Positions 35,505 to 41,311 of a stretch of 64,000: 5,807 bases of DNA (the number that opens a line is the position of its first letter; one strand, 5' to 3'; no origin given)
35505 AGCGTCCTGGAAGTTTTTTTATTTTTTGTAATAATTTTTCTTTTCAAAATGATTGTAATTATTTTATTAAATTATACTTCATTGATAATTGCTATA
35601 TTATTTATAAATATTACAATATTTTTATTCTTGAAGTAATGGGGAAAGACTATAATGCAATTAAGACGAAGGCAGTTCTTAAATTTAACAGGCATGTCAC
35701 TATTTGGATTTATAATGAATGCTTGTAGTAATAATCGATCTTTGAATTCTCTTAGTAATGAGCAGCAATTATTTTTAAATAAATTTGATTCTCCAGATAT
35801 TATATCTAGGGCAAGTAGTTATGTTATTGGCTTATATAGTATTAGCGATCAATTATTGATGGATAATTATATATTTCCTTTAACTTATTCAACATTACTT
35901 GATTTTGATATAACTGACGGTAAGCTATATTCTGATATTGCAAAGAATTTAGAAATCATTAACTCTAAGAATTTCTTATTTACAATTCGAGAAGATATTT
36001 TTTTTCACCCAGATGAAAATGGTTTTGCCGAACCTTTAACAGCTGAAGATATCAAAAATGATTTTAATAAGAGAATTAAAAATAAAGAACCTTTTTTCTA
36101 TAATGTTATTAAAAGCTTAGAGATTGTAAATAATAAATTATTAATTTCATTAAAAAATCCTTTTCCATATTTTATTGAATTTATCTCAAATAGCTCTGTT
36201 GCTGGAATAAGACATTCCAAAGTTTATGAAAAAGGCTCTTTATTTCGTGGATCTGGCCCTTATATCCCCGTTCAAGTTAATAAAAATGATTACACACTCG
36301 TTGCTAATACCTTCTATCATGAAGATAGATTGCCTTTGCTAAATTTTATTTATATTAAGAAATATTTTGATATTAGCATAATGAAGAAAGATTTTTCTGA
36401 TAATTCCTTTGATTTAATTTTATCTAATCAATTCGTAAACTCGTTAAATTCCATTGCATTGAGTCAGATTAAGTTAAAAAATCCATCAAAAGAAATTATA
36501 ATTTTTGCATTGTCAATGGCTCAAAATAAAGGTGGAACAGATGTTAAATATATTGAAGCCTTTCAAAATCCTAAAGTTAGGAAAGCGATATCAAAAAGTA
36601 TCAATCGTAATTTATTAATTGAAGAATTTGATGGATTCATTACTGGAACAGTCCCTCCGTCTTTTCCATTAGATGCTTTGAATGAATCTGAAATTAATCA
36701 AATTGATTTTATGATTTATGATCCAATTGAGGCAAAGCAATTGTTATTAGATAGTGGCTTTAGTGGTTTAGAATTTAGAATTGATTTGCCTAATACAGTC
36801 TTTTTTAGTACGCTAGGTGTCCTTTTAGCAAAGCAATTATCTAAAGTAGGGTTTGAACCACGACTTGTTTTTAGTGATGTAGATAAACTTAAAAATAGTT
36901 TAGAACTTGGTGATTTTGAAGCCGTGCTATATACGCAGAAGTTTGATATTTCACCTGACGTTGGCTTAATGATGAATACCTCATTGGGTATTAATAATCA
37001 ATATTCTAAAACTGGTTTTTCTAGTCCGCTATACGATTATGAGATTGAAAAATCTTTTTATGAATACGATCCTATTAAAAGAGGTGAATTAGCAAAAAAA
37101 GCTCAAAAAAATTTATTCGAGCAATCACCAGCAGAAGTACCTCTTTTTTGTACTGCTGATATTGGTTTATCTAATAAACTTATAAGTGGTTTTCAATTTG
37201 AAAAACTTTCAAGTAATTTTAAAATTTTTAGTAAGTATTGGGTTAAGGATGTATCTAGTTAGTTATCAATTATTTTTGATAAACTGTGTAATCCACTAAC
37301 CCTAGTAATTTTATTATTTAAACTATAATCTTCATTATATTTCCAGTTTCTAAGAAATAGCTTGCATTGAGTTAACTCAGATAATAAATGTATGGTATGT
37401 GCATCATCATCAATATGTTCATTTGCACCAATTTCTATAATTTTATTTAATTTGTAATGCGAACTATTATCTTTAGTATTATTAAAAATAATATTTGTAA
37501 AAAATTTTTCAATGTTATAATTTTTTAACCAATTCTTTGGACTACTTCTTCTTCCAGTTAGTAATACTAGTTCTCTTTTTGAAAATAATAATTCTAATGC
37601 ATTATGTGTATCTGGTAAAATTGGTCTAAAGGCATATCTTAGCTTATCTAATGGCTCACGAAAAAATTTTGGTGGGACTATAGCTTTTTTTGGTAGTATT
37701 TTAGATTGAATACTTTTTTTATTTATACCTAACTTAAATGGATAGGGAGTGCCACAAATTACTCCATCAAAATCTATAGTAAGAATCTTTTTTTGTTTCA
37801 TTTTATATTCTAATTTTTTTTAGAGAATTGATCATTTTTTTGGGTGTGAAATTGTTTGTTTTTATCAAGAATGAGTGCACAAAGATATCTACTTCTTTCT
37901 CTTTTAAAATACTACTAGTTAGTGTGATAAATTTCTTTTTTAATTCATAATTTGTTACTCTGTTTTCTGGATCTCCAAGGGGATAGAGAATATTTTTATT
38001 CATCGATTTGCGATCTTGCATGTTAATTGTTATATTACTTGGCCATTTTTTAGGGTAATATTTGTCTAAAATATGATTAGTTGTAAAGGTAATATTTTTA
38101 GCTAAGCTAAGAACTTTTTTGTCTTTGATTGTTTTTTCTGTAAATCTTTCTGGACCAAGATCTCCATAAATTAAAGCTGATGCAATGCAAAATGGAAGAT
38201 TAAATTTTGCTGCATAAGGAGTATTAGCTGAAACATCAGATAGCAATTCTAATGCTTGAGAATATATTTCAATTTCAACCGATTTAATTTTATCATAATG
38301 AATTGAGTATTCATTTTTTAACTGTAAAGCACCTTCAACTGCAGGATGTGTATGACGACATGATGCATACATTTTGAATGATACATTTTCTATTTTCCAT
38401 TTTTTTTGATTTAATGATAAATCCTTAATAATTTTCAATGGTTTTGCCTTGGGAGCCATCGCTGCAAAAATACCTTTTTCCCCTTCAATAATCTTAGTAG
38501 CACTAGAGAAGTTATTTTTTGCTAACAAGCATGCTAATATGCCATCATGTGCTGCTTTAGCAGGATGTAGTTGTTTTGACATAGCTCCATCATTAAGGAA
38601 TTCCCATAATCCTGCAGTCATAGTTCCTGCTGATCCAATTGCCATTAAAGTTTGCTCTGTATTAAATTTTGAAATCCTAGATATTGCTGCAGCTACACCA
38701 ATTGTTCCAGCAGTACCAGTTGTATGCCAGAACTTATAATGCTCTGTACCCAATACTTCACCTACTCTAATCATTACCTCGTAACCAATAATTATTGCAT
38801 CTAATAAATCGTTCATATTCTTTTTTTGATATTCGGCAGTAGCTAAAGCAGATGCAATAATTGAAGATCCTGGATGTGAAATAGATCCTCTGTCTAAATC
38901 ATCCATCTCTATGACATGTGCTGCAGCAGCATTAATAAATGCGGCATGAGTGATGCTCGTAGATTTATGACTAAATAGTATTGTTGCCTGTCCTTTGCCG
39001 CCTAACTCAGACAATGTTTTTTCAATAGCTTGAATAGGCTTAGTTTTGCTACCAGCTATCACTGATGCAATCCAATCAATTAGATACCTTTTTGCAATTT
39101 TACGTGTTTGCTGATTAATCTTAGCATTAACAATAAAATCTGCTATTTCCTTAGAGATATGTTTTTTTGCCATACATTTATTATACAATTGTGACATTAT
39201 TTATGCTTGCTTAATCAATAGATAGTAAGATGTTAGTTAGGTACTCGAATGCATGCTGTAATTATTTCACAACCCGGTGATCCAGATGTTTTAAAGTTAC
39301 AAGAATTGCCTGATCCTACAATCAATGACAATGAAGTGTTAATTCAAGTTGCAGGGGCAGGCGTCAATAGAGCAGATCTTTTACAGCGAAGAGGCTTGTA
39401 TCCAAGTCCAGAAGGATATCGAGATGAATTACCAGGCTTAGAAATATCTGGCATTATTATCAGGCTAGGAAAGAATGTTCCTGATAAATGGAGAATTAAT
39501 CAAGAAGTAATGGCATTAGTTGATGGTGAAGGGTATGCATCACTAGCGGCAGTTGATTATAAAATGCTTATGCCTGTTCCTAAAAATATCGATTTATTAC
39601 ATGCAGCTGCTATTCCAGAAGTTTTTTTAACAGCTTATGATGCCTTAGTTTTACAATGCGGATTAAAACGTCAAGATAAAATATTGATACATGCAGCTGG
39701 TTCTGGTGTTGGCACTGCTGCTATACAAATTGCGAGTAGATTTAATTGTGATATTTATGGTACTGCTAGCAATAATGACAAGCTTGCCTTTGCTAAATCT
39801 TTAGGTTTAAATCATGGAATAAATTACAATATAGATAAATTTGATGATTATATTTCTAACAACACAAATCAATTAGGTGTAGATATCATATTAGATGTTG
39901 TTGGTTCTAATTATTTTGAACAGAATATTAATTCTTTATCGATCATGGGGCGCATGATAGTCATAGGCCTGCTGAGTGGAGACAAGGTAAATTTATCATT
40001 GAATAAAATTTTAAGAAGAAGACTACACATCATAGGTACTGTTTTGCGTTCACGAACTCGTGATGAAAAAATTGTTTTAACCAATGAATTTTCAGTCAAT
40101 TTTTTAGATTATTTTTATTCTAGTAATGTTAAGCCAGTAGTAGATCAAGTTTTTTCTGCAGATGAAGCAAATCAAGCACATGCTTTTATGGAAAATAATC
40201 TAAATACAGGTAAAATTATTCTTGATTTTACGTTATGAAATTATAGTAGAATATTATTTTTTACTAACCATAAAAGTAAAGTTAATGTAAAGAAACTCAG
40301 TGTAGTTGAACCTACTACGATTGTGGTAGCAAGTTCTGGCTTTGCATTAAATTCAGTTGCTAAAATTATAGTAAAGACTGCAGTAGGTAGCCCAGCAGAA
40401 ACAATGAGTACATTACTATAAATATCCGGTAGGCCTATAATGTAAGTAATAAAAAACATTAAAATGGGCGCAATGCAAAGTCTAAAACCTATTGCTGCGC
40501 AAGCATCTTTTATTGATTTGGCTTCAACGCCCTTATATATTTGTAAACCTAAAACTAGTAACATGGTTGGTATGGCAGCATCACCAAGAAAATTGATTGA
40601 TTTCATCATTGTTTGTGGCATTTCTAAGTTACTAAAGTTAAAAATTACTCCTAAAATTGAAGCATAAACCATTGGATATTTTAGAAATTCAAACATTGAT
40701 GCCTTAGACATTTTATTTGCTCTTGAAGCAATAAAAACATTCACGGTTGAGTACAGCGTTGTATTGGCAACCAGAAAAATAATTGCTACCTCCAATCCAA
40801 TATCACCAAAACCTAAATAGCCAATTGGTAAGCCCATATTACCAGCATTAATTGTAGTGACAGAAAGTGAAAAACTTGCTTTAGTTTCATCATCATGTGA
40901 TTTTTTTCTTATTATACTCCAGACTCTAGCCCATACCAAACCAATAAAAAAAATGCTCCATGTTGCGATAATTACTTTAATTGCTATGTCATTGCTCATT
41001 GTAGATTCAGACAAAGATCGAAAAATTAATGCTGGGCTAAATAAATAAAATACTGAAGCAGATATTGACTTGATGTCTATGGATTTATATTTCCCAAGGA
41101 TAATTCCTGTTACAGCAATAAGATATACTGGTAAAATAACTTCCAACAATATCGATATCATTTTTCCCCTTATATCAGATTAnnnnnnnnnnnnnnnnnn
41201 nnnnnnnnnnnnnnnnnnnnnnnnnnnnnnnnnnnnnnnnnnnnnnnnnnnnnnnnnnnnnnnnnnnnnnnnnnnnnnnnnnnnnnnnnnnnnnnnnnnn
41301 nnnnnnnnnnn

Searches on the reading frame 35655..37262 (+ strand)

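Call 40: search_protein_families(library=pfam, proteins=[window:35655-37262:+], max_evalue=0.0001)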
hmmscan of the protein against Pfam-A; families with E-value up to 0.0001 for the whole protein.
window:35655-37262:+ (535 aa): 1 family
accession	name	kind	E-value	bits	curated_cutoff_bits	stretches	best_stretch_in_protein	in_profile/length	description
PF00496.27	SBP_bac_5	-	5.1e-25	88.8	32.4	1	95-439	6-357/368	Bacterial extracellular solute-binding proteins, family 5 Middle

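Call 91: search_protein_families(library=ncbifam, proteins=[window:35655-37262:+], max_evalue=1e-8)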
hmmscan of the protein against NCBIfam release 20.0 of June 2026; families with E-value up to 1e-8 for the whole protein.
window:35655-37262:+ (535 aa): 2 families
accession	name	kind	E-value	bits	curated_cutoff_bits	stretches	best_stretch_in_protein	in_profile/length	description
NF011942.0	PRK15413.1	equivalog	9.4e-13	47.7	594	1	90-513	70-496/512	glutathione ABC transporter substrate-binding protein GsiB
NF045467.1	Opp4A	equivalog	2.5e-09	35.9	650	0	200-370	210-381/556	oligopeptide ABC transporter substrate-binding protein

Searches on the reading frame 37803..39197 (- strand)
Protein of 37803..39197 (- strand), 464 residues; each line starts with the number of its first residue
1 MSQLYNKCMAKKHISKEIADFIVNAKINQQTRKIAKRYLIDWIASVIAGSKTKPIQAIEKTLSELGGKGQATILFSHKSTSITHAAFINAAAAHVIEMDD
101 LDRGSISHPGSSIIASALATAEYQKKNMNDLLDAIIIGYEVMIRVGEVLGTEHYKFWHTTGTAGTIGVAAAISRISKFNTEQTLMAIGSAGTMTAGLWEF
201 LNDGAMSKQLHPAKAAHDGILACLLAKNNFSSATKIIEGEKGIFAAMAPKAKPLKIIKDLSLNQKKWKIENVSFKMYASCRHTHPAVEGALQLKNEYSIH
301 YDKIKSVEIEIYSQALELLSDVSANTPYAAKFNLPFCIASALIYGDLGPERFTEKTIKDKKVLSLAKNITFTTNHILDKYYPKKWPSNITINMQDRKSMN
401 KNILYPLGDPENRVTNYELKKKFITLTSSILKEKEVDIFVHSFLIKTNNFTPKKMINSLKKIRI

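Call 40: search_protein_families(library=pfam, proteins=[window:37803-39197:-], max_evalue=0.0001)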
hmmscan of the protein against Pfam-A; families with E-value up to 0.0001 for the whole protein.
window:37803-39197:- (464 aa): 2 families
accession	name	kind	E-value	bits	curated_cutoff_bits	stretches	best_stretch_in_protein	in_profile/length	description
PF03972.19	MmgE_PrpD_N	-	4.9e-66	222.9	32.1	1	17-252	2-240/244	MmgE/PrpD N-terminal domain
PF19305.4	MmgE_PrpD_C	-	2.6e-38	132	32.1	1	277-437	1-164/173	MmgE/PrpD C-terminal domain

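Call 80: search_protein_families(library=ncbifam, proteins=[window:37803-39197:-], max_evalue=1e-10)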
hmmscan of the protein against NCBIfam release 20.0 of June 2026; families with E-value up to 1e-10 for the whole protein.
window:37803-39197:- (464 aa): 2 families
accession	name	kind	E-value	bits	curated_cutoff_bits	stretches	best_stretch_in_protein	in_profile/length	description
NF006943.0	PRK09425.1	equivalog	9e-13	47.8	575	1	168-434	179-451/480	bifunctional 2-methylcitrate dehydratase/aconitate hydratase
NF042438.1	PrpD_hiGCgrampos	equivalog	3.6e-12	45.6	950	1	11-251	18-259/499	2-methylcitrate dehydratase PrpD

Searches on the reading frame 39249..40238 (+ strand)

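Call 40: search_protein_families(library=pfam, proteins=[window:39249-40238:+], max_evalue=0.0001)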
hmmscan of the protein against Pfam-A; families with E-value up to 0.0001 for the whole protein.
window:39249-40238:+ (329 aa): 3 families
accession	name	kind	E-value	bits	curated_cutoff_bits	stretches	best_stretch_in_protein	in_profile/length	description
PF00107.32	ADH_zinc_N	-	3.2e-26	92.2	31.8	1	153-270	1-117/129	Zinc-binding dehydrogenase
PF13602.12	ADH_zinc_N_2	-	1.6e-14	55.4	27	1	185-325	1-134/134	Zinc-binding dehydrogenase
PF08240.17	ADH_N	-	6.2e-08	33.3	23.5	1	27-88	2-61/104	Alcohol dehydrogenase GroES-like domain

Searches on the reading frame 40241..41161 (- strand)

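Call 40: search_protein_families(library=pfam, proteins=[window:40241-41161:-], max_evalue=0.0001)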
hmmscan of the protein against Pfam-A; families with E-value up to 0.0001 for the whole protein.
window:40241-41161:- (306 aa): 1 family
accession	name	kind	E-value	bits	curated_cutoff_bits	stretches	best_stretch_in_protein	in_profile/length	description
PF03547.23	Mem_trans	-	6.2e-36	124.1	25.7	2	150-296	191-342/343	Membrane transport protein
